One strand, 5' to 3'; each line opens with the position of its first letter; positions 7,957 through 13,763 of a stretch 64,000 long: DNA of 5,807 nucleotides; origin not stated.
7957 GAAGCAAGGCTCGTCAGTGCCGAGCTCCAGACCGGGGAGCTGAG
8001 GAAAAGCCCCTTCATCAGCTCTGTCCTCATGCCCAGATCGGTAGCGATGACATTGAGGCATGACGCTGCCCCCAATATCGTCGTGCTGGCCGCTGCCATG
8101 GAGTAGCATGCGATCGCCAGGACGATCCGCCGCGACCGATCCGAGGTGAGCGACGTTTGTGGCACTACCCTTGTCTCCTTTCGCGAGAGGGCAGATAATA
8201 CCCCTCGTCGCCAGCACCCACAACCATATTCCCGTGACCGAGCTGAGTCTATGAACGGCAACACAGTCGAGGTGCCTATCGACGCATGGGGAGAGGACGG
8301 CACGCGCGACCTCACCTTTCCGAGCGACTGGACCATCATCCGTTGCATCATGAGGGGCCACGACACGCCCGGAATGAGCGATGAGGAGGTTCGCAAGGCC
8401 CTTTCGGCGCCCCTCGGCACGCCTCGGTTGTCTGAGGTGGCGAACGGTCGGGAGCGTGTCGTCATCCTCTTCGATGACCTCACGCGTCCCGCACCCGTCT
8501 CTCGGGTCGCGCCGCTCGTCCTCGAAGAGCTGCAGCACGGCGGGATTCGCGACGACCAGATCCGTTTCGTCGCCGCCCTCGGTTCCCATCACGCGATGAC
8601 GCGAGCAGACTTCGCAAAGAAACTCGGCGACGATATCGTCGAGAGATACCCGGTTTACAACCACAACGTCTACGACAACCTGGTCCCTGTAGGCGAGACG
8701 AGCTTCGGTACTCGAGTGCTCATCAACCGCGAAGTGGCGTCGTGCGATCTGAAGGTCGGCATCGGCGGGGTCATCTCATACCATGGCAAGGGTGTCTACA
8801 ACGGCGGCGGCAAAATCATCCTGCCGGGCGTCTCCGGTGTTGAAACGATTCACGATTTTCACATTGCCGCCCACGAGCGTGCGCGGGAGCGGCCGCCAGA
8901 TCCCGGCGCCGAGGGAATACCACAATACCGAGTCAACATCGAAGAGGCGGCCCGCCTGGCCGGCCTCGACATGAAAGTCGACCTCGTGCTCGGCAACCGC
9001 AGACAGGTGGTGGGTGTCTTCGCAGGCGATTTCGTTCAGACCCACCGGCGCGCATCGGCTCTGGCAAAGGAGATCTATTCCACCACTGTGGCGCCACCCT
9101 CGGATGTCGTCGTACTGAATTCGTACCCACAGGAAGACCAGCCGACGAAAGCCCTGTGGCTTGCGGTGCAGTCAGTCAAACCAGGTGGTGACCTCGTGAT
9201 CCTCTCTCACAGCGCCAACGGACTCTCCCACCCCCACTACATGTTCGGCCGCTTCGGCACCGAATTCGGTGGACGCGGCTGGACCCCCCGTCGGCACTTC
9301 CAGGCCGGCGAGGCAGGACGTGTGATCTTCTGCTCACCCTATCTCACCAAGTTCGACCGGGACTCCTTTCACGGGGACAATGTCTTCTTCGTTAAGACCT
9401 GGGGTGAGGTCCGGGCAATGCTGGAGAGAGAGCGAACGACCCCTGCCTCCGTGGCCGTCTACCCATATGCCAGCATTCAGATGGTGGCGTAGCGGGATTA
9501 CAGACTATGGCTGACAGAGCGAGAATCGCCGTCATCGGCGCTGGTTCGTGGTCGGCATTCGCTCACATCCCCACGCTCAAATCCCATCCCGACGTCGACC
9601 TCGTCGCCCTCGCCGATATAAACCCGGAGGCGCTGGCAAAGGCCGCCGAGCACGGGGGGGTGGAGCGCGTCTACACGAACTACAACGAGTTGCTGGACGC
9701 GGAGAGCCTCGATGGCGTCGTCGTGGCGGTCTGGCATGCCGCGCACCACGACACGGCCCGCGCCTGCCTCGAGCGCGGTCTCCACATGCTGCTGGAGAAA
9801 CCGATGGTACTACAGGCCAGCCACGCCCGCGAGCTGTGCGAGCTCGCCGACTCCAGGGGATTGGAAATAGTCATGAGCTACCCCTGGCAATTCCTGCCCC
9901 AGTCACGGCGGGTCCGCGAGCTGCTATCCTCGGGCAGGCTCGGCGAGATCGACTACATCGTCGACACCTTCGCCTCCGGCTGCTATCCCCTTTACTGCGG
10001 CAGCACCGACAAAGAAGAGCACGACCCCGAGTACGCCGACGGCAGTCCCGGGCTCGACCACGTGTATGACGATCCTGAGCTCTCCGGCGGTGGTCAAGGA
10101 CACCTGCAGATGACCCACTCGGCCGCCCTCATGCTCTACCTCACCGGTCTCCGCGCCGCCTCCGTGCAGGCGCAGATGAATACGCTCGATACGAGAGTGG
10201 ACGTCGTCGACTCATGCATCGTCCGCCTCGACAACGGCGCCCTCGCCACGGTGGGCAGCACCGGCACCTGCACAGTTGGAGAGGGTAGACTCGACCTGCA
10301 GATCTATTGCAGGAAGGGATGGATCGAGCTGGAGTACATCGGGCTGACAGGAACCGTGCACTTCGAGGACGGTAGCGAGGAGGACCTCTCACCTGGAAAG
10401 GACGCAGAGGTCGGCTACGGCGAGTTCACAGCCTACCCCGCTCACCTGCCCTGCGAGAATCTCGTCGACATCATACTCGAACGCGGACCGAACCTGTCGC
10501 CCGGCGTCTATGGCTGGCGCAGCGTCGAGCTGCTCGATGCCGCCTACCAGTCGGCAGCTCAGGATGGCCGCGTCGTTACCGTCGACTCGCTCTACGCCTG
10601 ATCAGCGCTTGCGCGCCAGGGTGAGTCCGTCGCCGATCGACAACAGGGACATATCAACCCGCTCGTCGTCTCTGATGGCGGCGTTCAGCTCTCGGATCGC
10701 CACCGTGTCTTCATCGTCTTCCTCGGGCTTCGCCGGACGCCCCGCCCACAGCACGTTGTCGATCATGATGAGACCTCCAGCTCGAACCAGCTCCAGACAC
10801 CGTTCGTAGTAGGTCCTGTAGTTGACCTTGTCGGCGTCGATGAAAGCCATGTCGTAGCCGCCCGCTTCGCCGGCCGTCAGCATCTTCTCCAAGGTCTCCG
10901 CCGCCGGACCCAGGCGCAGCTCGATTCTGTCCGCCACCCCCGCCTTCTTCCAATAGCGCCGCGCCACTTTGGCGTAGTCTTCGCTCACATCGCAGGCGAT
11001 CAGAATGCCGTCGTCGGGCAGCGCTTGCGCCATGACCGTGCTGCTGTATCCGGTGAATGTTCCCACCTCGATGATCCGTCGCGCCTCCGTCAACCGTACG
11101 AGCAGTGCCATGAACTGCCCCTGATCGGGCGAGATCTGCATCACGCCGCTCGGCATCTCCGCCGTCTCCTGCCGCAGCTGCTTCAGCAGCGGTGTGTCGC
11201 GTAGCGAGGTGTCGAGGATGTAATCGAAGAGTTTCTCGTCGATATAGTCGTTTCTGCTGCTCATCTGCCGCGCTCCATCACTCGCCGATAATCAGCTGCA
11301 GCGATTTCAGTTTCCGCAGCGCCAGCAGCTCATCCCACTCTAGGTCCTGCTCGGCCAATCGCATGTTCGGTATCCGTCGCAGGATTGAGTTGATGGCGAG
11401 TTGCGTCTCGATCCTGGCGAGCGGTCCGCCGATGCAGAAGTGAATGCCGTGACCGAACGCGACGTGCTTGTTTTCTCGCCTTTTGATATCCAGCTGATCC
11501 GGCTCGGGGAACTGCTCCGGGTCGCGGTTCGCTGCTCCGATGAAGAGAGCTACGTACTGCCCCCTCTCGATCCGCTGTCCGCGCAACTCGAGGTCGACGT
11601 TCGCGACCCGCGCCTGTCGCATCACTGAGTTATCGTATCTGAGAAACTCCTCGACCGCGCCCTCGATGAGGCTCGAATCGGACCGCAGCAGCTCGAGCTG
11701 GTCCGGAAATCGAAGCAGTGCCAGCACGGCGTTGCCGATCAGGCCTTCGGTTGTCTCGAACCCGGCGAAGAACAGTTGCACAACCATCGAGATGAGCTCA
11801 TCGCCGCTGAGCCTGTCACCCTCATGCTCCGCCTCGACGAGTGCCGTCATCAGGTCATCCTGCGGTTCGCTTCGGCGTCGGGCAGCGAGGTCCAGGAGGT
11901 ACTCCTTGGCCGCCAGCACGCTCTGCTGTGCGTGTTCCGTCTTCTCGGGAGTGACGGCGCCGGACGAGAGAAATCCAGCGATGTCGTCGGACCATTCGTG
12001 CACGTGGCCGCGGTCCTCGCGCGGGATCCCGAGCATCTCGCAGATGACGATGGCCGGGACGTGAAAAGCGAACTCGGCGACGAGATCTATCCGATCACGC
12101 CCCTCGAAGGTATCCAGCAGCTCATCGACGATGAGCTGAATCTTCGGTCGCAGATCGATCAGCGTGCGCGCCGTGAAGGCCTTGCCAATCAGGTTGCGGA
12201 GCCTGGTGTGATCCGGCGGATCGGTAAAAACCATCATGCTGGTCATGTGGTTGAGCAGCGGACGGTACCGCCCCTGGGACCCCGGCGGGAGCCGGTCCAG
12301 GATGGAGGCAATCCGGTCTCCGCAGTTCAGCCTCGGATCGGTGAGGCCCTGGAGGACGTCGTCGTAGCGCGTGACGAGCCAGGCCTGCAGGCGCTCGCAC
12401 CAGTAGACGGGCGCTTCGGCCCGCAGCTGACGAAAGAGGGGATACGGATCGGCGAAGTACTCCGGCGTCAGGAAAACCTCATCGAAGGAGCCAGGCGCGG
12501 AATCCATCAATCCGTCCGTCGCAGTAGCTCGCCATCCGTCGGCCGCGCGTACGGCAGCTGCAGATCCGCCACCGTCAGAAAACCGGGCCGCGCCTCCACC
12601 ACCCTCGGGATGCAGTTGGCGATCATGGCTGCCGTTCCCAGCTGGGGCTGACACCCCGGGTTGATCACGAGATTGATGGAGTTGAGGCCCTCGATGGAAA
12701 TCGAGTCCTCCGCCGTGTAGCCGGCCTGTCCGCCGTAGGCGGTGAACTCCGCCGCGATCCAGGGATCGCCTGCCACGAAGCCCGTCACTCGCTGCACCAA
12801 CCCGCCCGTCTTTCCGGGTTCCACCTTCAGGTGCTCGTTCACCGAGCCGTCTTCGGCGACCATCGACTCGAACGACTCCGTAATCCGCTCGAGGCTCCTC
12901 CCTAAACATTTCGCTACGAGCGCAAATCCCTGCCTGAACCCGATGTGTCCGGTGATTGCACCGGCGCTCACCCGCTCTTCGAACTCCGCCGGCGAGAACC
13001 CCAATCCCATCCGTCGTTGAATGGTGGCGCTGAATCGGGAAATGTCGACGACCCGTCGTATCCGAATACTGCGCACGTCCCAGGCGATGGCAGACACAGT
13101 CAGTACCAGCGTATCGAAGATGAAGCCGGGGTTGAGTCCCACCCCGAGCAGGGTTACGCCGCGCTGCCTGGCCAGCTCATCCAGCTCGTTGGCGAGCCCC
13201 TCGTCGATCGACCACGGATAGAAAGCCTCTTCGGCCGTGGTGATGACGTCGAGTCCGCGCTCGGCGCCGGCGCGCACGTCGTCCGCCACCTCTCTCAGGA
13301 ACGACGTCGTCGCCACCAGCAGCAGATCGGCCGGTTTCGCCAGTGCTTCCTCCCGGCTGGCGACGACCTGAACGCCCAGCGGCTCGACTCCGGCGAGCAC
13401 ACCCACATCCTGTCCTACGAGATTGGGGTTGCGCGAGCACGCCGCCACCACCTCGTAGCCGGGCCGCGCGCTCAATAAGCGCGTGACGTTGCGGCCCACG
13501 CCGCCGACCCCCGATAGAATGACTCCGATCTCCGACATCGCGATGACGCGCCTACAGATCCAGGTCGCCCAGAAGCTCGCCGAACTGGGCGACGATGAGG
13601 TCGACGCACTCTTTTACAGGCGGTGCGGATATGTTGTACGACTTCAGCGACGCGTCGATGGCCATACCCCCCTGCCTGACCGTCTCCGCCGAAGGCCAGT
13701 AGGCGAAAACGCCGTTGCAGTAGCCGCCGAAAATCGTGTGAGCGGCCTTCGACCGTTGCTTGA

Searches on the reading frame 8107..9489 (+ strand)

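Call 55: search_protein_families(library=pfam, proteins=[window:8107-9489:+], max_evalue=0.001)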
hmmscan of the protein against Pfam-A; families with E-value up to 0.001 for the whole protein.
window:8107-9489:+ (461 aa): 1 family
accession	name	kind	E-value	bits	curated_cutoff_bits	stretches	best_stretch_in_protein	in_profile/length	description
PF09861.14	Lar_N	-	1.9e-50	171.4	23.3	1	89-256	28-196/204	Lactate racemase N-terminal domain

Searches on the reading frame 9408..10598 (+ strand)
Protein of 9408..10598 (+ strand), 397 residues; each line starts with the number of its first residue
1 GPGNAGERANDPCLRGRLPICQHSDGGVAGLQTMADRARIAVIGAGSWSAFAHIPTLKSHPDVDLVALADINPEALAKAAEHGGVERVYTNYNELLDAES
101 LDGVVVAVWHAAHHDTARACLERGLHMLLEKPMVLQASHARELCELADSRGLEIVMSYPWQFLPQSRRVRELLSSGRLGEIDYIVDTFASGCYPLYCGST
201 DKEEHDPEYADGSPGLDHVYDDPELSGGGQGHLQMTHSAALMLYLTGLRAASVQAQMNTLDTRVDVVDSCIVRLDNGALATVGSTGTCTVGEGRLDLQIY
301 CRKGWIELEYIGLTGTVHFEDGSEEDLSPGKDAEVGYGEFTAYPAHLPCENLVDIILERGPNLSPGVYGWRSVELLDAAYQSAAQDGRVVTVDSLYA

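Call 55: search_protein_families(library=pfam, proteins=[window:9408-10598:+], max_evalue=0.001)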
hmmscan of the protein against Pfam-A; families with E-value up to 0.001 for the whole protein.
window:9408-10598:+ (397 aa): 3 families
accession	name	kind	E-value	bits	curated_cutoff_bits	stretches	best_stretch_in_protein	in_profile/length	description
PF01408.29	GFO_IDH_MocA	-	4.5e-24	85.9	24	1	39-154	2-116/120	Oxidoreductase family, NAD-binding Rossmann fold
PF22725.1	GFO_IDH_MocA_C3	-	1e-12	48.5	27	1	167-307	2-124/124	GFO/IDH/MocA C-terminal domain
PF02894.22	GFO_IDH_MocA_C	-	0.0002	21.7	22.9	1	222-389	35-215/218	Oxidoreductase family, C-terminal alpha/beta domain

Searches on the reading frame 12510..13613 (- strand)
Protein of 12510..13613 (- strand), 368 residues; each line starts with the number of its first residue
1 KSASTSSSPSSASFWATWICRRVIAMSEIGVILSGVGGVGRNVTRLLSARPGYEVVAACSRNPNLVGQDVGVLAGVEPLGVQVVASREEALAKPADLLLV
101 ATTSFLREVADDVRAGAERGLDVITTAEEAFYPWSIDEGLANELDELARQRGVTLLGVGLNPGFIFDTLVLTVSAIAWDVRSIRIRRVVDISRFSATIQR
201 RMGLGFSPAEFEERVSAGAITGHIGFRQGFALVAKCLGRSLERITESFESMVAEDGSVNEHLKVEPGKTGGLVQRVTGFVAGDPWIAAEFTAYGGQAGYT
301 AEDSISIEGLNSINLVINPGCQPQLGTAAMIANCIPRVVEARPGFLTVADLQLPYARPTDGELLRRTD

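Call 55: search_protein_families(library=pfam, proteins=[window:12510-13613:-], max_evalue=0.001)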
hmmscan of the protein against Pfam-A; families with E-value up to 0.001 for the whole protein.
window:12510-13613:- (368 aa): 3 families
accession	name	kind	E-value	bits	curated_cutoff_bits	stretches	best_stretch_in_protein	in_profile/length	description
PF19328.4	DAP_DH_C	-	8.4e-40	137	23.3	1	164-356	1-195/206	2,4-diaminopentanoate dehydrogenase C-terminal domain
PF01113.26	DapB_N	-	3.1e-08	34.2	25.6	1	30-100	2-73/124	Dihydrodipicolinate reductase, N-terminus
PF03447.22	NAD_binding_3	-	0.00048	21.3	24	1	35-155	1-113/116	Homoserine dehydrogenase, NAD binding domain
